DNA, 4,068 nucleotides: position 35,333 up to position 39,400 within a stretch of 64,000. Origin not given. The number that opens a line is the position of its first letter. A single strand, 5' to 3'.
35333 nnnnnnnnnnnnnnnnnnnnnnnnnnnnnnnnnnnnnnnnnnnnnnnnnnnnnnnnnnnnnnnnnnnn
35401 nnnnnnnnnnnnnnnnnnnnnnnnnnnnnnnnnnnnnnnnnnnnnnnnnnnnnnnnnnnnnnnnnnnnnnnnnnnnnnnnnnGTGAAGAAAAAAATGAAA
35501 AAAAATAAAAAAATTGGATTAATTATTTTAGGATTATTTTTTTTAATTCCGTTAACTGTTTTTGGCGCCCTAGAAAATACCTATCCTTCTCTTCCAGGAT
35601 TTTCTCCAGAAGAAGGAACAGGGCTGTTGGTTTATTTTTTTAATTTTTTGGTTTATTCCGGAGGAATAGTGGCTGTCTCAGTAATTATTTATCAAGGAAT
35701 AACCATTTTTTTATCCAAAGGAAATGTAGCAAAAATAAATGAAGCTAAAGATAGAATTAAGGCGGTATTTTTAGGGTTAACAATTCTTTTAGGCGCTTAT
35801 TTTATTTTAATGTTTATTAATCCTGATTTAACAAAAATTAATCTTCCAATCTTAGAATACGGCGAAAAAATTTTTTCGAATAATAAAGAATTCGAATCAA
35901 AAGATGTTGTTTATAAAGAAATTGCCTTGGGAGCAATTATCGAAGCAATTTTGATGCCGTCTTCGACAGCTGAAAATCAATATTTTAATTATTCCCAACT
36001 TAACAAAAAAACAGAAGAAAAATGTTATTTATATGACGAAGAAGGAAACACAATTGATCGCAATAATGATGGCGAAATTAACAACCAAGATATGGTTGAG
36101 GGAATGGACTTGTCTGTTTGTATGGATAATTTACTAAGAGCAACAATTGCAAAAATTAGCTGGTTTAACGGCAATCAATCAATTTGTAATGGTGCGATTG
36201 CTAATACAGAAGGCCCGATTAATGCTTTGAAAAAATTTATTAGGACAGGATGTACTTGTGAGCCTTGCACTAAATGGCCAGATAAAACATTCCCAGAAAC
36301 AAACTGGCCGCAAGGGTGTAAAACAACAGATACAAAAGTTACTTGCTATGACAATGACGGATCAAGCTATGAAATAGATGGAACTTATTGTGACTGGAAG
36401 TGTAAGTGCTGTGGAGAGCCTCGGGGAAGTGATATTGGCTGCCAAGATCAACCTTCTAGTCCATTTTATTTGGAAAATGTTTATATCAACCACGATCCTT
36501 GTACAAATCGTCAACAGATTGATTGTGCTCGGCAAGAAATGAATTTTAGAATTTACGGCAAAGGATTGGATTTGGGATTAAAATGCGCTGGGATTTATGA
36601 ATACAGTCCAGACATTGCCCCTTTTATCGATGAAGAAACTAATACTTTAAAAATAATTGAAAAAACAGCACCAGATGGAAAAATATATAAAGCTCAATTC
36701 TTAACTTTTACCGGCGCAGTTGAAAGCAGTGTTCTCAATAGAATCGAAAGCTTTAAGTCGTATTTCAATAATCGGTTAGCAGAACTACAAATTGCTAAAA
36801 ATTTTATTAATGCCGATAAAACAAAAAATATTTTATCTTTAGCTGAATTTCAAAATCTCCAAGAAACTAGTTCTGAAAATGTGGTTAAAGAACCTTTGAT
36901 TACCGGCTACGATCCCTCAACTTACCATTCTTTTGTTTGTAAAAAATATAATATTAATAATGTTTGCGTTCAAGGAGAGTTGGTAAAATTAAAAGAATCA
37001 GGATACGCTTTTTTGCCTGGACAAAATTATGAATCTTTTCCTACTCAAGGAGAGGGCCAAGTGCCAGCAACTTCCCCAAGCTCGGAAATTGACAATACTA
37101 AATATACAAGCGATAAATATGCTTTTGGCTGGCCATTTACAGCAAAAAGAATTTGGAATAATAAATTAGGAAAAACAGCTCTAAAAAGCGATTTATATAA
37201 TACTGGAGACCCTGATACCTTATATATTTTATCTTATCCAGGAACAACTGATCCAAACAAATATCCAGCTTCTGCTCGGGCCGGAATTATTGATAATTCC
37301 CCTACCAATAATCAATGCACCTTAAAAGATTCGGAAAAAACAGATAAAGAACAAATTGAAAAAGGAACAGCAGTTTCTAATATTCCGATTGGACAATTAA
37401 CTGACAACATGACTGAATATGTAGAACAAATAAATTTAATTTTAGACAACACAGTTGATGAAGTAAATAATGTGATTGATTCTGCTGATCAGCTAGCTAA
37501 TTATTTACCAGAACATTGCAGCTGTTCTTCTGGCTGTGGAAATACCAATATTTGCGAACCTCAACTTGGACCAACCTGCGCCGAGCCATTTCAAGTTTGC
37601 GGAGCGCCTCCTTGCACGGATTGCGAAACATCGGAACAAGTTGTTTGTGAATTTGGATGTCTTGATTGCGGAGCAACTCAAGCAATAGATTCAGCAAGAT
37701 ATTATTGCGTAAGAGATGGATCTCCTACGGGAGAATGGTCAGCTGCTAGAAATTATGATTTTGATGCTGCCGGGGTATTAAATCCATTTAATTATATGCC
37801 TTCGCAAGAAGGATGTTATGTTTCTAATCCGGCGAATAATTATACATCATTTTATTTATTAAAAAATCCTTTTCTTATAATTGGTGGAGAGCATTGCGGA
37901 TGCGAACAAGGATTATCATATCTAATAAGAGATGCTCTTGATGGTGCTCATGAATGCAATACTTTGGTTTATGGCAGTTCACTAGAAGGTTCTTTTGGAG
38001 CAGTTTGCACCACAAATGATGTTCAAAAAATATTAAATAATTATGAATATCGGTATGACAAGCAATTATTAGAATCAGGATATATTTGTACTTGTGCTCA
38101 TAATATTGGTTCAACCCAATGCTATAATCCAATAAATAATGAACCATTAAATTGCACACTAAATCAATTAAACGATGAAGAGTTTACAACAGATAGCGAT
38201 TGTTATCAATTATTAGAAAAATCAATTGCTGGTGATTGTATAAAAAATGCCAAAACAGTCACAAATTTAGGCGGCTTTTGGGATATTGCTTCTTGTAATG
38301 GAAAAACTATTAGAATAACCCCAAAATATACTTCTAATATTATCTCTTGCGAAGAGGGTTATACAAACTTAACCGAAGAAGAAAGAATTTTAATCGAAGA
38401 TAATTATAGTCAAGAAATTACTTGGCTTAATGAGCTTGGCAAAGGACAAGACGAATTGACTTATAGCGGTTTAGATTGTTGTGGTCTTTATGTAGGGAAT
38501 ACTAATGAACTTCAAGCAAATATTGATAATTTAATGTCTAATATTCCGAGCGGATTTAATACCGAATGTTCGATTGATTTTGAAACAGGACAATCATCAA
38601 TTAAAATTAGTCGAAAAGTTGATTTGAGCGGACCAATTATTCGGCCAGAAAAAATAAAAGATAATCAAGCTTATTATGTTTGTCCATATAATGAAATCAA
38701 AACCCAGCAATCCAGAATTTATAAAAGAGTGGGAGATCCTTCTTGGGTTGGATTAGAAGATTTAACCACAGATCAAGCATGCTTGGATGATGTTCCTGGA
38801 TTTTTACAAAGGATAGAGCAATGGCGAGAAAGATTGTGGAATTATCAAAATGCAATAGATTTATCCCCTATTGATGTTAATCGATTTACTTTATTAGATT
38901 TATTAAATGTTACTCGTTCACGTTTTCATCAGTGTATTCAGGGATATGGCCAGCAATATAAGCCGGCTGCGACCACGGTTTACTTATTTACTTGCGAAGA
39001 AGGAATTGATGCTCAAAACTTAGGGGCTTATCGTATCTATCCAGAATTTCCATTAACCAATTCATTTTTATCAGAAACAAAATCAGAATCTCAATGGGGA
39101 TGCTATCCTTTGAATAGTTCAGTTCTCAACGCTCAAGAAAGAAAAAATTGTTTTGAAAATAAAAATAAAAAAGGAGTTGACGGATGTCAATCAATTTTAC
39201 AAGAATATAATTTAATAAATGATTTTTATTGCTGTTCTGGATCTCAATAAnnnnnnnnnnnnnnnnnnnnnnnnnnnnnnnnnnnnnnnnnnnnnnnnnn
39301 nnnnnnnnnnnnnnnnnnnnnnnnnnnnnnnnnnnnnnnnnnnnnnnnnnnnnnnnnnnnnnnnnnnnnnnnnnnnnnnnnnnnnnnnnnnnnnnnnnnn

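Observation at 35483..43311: Four tandem paralogs sharing a pilin-like N-module and conserved C-terminal motifs; one is a 1255-aa Cys-rich giant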

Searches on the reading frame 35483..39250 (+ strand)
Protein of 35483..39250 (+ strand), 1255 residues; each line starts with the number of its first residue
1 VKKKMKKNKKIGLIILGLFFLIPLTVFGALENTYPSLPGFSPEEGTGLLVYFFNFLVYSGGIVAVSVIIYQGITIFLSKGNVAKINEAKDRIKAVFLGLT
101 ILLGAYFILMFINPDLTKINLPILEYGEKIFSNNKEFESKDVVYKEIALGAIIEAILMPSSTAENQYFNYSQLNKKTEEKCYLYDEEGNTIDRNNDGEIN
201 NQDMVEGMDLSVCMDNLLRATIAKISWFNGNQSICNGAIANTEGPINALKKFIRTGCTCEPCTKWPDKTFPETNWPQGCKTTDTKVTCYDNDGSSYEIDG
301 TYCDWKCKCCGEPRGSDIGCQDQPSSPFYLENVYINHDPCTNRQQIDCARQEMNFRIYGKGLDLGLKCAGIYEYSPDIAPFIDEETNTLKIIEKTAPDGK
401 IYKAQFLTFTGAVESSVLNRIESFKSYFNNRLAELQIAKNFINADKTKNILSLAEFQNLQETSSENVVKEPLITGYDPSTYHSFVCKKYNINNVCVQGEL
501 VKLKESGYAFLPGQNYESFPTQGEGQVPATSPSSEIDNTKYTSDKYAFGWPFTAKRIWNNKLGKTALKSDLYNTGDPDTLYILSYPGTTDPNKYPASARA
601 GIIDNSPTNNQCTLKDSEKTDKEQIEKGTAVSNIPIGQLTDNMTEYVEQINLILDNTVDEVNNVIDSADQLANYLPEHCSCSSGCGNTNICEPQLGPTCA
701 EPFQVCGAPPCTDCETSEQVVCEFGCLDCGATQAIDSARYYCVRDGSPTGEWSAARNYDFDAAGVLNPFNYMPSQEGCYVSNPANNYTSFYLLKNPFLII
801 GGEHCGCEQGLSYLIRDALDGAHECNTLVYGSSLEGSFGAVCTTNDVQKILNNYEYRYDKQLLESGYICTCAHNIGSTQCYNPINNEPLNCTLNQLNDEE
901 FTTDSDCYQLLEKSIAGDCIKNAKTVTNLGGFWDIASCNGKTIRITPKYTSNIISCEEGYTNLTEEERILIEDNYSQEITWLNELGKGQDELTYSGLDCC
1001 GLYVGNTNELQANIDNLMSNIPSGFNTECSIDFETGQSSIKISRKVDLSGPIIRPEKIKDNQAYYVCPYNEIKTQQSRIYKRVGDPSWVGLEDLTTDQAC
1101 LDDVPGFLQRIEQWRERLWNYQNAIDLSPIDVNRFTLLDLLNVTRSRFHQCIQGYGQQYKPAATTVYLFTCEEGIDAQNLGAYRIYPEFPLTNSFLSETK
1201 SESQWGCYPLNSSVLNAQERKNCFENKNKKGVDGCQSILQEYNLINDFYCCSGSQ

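Call 4: search_protein_families(library=pfam, proteins=[window:35483-39250:+], max_evalue=0.1)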
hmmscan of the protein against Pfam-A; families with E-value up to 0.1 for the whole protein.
window:35483-39250:+ (1255 aa): 1 family
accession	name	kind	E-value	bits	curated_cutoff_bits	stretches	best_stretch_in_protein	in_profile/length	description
PF18895.5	T4SS_pilin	-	0.0033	17.9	26.6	1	52-110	12-69/71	Type IV secretion system pilin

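Call 23: find_homologous_proteins(query=window:35483-39250:+)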
Query window:35483-39250:+ (1255 aa): 14 proteins with E <= 0.001 among 8000 candidates.
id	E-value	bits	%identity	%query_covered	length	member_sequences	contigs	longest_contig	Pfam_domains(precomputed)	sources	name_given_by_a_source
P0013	0.0e+0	2957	100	100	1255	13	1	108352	-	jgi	-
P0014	0.0e+0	2433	83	100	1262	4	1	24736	-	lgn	-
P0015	0.0e+0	1264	49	100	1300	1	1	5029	PF18895.6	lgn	-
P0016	0.0e+0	1182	48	100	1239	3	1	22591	-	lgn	-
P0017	0.0e+0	1163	46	100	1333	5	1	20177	-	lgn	-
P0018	0.0e+0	1148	46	100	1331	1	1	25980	-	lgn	-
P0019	0.0e+0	1138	47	100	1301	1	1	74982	PF18895.6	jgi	jgi:hypothetical protein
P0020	0.0e+0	1051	48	86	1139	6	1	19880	-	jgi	-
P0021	0.0e+0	1017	44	98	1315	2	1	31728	-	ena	-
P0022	1.9e-209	716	39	80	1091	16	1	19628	PF18895.6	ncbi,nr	ncbi:MAG TPA: hypothetical protein PLG37_01615, partial [Candidatus Pacearchaeota archaeon]|nr:hypot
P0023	1.2e-141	492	36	58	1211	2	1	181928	-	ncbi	ncbi:MAG: hypothetical protein WC470_01815 [Candidatus Paceibacterota bacterium]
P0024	7.8e-118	413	30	100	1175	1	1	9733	-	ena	-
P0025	9.9e-103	363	35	58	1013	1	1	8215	-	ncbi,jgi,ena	ncbi:MAG: hypothetical protein WC520_04235 [Candidatus Paceibacterota bacterium]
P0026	8.4e-56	207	40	19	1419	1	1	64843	-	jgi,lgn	jgi:hypothetical protein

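Call 47: predict_structure(alignment_id=A6)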
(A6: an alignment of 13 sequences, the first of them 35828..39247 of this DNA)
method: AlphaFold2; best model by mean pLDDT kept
length: 1140 residues; sequences in the alignment: 13
mean_pLDDT: 50.0   pTM: 0.32
mean pLDDT of the five models: 50.0, 49.8, 49.2, 46.0, 45.6
residues with pLDDT >= 90: 3; 70-90: 256; 50-70: 260; < 50: 621
segments of 3 or more residues with pLDDT < 50: 1-98, 116-127, 147-219, 284-287, 300-305, 330-528, 562-614, 646-651, 655-660, 933-989, 1007-1017, 1019-1021, 1031-1091, 1112-1118, 1131-1140
pLDDT, mean of each block of 10 residues (from residue 1): 23 25 28 32 26 25 32 37 34 41 56 49 41 69 53 32 40 39 39 36 33 44 65 80 74 69 75 72 49 61 49 55 51 38 44 26 30 35 31 27 27 29 27 24 22 23 31 37 33 24 30 26 47 57 63 61 43 33 25 25 31 56 76 53 45 47 72 80 80 76 66 75 84 84 84 87 86 84 78 84 81 72 83 71 64 78 73 69 65 53 67 80 78 41 30 35 37 47 40 58 51 45 51 41 33 27 25 31 33 56 65 49 58 37
secondary structure, 60 per line:
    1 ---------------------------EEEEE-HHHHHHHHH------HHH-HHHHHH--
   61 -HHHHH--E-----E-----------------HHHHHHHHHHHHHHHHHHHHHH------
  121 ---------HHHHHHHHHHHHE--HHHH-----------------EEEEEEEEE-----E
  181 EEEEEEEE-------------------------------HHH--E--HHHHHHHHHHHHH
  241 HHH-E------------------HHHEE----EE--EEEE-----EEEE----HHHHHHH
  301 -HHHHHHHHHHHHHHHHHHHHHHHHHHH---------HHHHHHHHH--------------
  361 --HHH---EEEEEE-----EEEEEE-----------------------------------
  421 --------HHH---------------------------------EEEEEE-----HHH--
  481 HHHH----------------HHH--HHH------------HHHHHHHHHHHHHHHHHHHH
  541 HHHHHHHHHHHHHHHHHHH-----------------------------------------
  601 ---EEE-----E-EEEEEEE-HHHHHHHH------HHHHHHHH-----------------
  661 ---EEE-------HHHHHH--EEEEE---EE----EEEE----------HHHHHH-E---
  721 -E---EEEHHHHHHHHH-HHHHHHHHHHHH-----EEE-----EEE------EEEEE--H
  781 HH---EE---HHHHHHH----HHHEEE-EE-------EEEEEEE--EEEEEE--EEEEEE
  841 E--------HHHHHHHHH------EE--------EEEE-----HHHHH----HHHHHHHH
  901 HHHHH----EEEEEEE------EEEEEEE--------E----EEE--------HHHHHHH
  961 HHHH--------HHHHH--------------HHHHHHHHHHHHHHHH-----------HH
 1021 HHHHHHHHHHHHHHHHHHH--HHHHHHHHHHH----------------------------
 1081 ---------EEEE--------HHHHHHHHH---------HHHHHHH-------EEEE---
elements in order (helices of 4 or more, strands of 3 or more residues): E28-32 H34-42 H53-58 H62-66 H93-114 H130-141 H145-148 E166-174 E180-188 H228-243 E277-280 E286-289 H294-300 H302-328 H338-346 E369-374 E380-385 E465-470 H481-484 H521-559 E604-606 E614-620 H622-629 H636-643 E664-666 H674-679 E682-686 E696-699 H710-715 E726-728 H729-737 H739-750 E756-758 E764-766 E773-777 H791-797 E805-807 E818-824 E827-832 E835-841 H850-858 E875-878 H884-888 H893-905 E910-916 E923-929 E943-945 H954-964 H973-977 H992-1007 H1019-1039 H1042-1052 E1090-1093 H1102-1110 H1120-1126 E1134-1137

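Call 49: search_protein_families(library=ncbifam, proteins=[window:35483-39250:+], max_evalue=0.01)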
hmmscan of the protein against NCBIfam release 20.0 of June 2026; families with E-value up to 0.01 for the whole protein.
window:35483-39250:+ (1255 aa): 0 families

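Call 50: search_solved_structures(query=A5, max_evalue=1)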
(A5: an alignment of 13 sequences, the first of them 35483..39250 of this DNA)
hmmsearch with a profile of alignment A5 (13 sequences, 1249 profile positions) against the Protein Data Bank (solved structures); distinct sequences matched with E-value up to 1: 3.
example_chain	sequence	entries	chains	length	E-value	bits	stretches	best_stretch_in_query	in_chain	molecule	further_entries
7x5c_A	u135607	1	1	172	0.077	14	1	379-465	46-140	Telomerase-associated protein p75OB1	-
9uuz_A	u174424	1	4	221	0.51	11.3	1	419-471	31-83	Thoeris protein ThsA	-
8r66_A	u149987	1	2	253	0.69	10.8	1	419-471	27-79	Thoeris protein ThsA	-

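Call 51: fold_search(model_id=the predicted structure, library=pdb)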
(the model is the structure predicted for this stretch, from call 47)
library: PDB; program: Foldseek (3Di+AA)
matches with E <= 10: 32; with E <= 0.001: 0
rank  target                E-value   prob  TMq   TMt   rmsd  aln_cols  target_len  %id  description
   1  7r5k_10               9.9e-01  0.06  0.04  0.03  18.3       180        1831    8  Human nuclear pore complex (constricted) (released 2022-06-22)
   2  9nx2_A                1.6e+00  0.06  0.05  0.11  21.3       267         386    9  Muscle-type nicotinic acetylcholine receptor bound to conotoxin ImII (released 2026-02-04)
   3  5x11_E                1.8e+00  0.04  0.05  0.14  19.8       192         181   10  Crystal structure of Bacillus subtilis PadR in complex with operator DNA (released 2017-11-22)
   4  8cli_A                2.5e+00  0.02  0.05  0.07  21.9       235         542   11  TFIIIC TauB-DNA monomer (released 2023-06-21)
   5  1ye9_A                2.9e+00  0.02  0.03  0.11  18.3       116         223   18  Crystal structure of proteolytically truncated catalase HPII from E. coli (released 2005-04-26)
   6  9hny_FQ               3.0e+00  0.06  0.06  0.19   9.2       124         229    9  Mitoribosomal small subunit in complex with Mettl15 and Mettl17 (released 2025-03-26)
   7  3zjd_A                5.3e+00  0.05  0.05  0.13   9.8       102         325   11  A20 OTU domain in reduced, active state at 1.87 A resolution (released 2013-03-06)
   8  6zha_C                5.3e+00  0.02  0.05  0.07  23.2       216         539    8  Cryo-EM structure of DNA-PK monomer (released 2020-10-21)
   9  5lnl_B                5.9e+00  0.01  0.03  0.17  23.9       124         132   13  Crystal structure of Hsf 1608-1749 putative domain 1 (released 2017-02-15)
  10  2iez_A                6.6e+00  0.08  0.02  0.12  14.5        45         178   20  Crystal Structure of mouse Rab27b bound to GDP in monoclinic space group (released 2007-05-01)
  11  6vve                  6.6e+00  0.02  0.05  0.14  12.6       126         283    9  Legionella pneumophila Lpg2603 kinase bound to IP6, Mn2+, and ADP (released 2020-04-08)
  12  7c5z_A                6.9e+00  0.08  0.05  0.35   6.0        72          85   12  Crystal structure of spring viremia of carp virus phosphoprotein central domain (released 2020-08-05)
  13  9dxd_A                7.3e+00  0.01  0.04  0.07  34.6       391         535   13  attLmm bound serine integrase and RDF complex in the pre-rotation state (released 2026-01-21)
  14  6lpi_E                7.6e+00  0.02  0.03  0.23  17.1        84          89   13  Crystal Structure of AHAS holo-enzyme (released 2020-11-18)
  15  9r2v_C                7.6e+00  0.02  0.03  0.12  11.2        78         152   15  De novo designed M16 protein fold (released 2025-05-14)
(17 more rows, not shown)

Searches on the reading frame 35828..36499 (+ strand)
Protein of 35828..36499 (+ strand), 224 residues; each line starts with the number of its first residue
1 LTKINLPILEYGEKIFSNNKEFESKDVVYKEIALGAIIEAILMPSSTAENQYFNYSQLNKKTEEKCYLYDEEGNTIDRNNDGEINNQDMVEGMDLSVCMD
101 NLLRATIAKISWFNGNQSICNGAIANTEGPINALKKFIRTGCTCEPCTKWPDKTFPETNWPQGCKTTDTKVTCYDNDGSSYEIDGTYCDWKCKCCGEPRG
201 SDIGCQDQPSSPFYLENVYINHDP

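Call 74: search_protein_families(library=pfam, proteins=[window:35828-36499:+], max_evalue=1)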
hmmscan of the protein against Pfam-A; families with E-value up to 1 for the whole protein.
window:35828-36499:+ (224 aa): 2 families
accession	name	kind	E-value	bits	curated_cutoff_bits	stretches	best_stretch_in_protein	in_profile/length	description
PF00036.39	EF-hand_1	-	0.071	13.1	25.4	1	75-93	8-26/29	EF hand domain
PF13405.12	EF-hand_6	-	0.54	10.6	25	1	75-93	8-26/30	EF-hand domain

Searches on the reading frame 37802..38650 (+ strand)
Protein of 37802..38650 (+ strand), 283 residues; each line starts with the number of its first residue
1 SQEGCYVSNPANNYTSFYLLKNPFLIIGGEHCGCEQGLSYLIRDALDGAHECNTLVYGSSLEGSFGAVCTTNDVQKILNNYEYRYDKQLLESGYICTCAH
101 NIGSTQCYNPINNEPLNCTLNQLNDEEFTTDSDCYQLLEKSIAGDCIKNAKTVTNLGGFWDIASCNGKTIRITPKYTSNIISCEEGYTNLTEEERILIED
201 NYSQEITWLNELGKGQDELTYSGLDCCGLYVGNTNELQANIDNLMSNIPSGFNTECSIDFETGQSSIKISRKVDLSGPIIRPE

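Call 74: search_protein_families(library=pfam, proteins=[window:37802-38650:+], max_evalue=1)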
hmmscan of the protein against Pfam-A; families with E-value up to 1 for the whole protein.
window:37802-38650:+ (283 aa): 1 family
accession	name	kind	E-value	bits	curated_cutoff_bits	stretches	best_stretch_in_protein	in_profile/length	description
PF07337.16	CagY_M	-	0.58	10.2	21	0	145-152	4-11/32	DC-EC Repeat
